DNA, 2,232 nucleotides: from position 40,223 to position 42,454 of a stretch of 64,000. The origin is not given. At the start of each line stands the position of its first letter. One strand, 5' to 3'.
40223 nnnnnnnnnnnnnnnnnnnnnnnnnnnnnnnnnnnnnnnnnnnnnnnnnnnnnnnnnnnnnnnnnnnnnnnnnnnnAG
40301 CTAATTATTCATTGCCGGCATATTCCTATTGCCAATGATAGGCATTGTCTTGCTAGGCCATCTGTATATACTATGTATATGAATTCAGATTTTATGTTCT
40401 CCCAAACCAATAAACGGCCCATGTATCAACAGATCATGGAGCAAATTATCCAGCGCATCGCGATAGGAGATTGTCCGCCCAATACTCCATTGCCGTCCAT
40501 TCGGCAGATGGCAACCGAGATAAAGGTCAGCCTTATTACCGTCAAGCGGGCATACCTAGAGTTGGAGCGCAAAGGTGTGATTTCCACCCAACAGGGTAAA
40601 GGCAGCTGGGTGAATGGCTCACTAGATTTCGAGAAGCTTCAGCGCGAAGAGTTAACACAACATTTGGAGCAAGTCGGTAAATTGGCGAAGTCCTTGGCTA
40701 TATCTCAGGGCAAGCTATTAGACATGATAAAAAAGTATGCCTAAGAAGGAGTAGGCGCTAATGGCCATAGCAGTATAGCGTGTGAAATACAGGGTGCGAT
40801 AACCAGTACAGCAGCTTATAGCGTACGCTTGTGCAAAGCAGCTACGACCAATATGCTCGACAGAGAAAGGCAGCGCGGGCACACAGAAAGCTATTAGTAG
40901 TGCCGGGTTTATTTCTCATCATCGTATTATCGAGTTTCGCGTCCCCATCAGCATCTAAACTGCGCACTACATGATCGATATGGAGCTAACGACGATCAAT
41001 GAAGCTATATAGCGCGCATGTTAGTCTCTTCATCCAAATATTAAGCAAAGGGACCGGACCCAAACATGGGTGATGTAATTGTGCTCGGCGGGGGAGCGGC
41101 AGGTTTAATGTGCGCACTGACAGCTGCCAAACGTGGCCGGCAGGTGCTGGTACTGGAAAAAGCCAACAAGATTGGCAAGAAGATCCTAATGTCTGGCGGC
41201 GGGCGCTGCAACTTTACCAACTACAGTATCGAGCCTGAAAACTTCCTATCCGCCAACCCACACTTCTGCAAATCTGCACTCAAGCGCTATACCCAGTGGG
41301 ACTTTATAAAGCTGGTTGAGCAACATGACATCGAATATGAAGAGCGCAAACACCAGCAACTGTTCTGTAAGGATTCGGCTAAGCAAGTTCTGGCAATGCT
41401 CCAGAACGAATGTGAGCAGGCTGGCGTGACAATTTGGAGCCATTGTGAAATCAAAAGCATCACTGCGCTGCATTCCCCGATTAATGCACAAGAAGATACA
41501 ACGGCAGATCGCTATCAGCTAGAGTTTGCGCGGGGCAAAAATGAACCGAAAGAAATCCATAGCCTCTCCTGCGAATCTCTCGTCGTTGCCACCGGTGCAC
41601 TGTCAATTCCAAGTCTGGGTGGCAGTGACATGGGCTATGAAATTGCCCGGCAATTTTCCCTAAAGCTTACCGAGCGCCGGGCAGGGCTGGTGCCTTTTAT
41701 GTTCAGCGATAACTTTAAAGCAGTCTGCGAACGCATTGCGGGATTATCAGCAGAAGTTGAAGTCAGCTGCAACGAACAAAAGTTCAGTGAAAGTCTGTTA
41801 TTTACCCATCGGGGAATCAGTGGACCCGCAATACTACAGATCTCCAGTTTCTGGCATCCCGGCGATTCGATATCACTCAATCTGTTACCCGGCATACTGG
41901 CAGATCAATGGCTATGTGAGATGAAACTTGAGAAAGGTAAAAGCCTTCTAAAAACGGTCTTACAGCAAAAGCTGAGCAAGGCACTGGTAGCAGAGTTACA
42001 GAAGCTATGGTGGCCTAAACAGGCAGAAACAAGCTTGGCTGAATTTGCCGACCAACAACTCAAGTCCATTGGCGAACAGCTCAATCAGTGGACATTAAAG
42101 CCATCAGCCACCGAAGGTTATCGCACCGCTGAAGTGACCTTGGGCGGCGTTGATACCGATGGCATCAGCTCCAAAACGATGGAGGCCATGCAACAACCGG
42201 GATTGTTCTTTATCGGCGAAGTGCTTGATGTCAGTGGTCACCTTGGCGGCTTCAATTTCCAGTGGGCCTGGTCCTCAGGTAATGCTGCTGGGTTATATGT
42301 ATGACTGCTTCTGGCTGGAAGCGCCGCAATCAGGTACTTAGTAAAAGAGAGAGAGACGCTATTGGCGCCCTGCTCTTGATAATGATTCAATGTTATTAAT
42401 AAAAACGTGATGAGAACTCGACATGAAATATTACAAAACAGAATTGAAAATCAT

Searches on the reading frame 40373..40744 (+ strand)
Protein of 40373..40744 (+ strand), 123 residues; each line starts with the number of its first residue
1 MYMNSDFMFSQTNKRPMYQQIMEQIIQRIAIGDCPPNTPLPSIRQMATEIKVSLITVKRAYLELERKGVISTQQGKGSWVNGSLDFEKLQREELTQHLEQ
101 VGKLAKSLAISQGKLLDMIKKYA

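Call 5: search_protein_families(library=ncbifam, proteins=[window:40373-40744:+])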
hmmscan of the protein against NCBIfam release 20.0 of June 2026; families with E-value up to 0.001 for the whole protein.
window:40373-40744:+ (123 aa): 25 families
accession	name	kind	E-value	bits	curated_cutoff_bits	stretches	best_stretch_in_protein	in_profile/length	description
NF047563.1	modulin_PmtR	equivalog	1.2e-18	67.4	200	1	9-89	5-84/125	PSM export ABC transporter transcriptional regulator PmtR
NF052282.1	PLP_TF_PdxR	equivalog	4e-18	65.7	320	1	16-93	1-77/448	MocR-like pyridoxine biosynthesis transcription factor PdxR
NF052286.1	ecto_TF_EhuR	exception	4.3e-18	65.1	480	1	11-84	6-79/458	MocR-like ectoine utilization transcription factor EhuR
NF053730.1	TransRegRv1152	equivalog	1.1e-13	51.2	170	1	10-81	10-81/120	Rv1152 family transcriptional regulator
NF052290.2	MocR_like_YczR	exception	1.2e-13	50.7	487.4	1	11-104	14-107/458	MocR-like transcription factor YczR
NF052281.1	rhizopine_MocR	equivalog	2.8e-12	46.1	650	1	9-103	11-106/479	rhizopine catabolism transcriptional regulator MocR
TIGR02018.2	his_ut_repres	equivalog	1.8e-11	43.9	220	1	18-81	1-64/226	histidine utilization transcriptional repressor HutC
NF008491.0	PRK11402.1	subfamily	2.1e-10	40.5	269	1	11-114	6-110/243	GntR family transcriptional regulator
TIGR02325.1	C_P_lyase_phnF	equivalog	9e-10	38.5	156.8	1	13-110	5-103/238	phosphonate metabolism transcriptional regulator PhnF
NF052285.1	GABA_TF_GabR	exception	4e-09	35.8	600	1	18-99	1-81/456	MocR-like transcriptional regulator GabR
NF007292.0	PRK09764.1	equivalog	1e-08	34.7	281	1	14-82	3-71/240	GntR family transcriptional regulator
NF012025.0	PRK15481.1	equivalog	4.3e-08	32.2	573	1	19-89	9-79/432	MocR-like B6 salvage transcription factor PtsJ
NF041547.1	GntR_LSA1692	equivalog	5.4e-08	32.7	275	1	17-80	2-65/233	GntR family transcriptional regulator, LSA1692 subfamily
TIGR02404.1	trehalos_R_Bsub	equivalog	5.5e-08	32.7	211.95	1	18-87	2-68/233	trehalose operon repressor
TIGR03337.1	phnR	equivalog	1.8e-06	27.9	296.75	1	17-100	2-86/231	phosphonate utilization transcriptional regulator PhnR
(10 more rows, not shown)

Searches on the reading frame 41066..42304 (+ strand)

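Call 5: search_protein_families(library=ncbifam, proteins=[window:41066-42304:+])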
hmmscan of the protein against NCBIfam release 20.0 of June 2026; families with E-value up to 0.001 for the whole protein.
window:41066-42304:+ (412 aa): 54 families (the best 25 are shown)
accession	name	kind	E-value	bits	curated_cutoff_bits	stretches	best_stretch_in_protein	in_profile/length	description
TIGR00275.1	TIGR00275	subfamily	5.9e-113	377.7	183.8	1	4-409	1-400/401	aminoacetone oxidase family FAD-binding enzyme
TIGR03862.1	flavo_PP4765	subfamily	1.8e-12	46.8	242.65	1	166-410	127-369/376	TIGR03862 family flavoprotein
NF005882.1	PRK07843.1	equivalog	9.2e-09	34.2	788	1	3-47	3-47/547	3-oxosteroid 1-dehydrogenase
NF004789.0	PRK06134.1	subfamily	9.6e-09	34.3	747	1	3-45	14-56/581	FAD-dependent oxidoreductase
NF006130.0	PRK08274.1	equivalog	1.4e-08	34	369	1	2-36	6-40/467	FAD-dependent tricarballylate dehydrogenase TcuA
TIGR02352.1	thiamin_ThiO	equivalog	1.9e-08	33.8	250.8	1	4-94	1-88/351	glycine oxidase ThiO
NF009478.0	PRK12844.1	equivalog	8.4e-08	31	789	1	3-46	10-53/559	3-ketosteroid-delta-1-dehydrogenase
NF009476.0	PRK12839.1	equivalog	1e-07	30.5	940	1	3-46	10-53/572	FAD-dependent oxidoreductase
NF010374.0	PRK13800.1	equivalog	2.1e-07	29.6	1196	1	3-34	15-46/898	fumarate reductase/succinate dehydrogenase flavoprotein subunit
NF009477.0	PRK12843.1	equivalog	2.2e-07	29.7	758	1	3-46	18-61/578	FAD-dependent oxidoreductase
TIGR02032.1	GG-red-SF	subfamily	2.3e-07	30.8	158.8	1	3-39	2-38/297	geranylgeranyl reductase family protein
NF053676.1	4oxCHCAChcC1Cy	equivalog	2.7e-07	29.4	1000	1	3-45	3-45/528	4-oxocyclohexanecarboxylate 2-dehydrogenase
TIGR01813.1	flavo_cyto_c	subfamily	3.1e-07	29.5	285.45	1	3-55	1-54/444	flavocytochrome c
TIGR03997.1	mycofact_OYE_2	equivalog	6.4e-07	28.1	793.15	1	4-42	382-420/645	mycofactocin system FadH/OYE family oxidoreductase 2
NF009473.0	PRK12835.1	subfamily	2.8e-06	26.1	837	1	3-46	13-56/585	FAD-binding protein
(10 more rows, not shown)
